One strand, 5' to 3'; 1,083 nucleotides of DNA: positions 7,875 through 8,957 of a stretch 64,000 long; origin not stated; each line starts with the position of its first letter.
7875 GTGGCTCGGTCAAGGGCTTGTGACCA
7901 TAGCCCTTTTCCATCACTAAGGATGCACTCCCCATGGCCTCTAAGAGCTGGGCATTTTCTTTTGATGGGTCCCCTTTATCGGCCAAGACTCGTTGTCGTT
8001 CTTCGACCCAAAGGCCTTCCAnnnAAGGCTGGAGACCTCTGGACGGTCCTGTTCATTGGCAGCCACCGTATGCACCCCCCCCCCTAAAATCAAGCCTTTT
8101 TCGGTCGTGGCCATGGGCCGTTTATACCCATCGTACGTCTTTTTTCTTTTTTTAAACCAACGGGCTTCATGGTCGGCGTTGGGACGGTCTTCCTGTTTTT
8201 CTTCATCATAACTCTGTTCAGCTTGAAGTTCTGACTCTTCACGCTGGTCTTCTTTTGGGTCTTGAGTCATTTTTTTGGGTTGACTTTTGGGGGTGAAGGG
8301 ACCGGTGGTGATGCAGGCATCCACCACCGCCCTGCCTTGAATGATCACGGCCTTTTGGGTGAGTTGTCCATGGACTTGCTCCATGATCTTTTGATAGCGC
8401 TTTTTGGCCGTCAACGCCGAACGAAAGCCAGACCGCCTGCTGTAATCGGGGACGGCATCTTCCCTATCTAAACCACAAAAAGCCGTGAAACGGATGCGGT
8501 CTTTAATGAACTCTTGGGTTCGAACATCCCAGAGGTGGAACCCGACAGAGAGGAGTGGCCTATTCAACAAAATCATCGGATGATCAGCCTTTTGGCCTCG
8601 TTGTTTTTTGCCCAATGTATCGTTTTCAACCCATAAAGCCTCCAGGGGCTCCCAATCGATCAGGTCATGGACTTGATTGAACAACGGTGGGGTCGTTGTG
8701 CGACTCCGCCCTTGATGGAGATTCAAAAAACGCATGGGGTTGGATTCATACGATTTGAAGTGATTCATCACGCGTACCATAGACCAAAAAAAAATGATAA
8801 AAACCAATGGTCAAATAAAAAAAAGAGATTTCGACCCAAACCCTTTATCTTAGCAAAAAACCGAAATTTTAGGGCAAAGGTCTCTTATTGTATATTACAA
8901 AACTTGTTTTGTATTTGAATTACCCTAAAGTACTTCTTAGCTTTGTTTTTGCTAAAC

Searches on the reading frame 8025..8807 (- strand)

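Call 48: search_protein_families(library=pfam, proteins=[window:8025-8807:-], max_evalue=0.001)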
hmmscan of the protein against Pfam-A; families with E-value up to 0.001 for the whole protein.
window:8025-8807:- (261 aa): 1 family
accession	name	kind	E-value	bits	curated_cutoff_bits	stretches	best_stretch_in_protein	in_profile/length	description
PF05598.16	DUF772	-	1.8e-07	31.5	23.1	1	71-145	1-74/74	Transposase domain (DUF772)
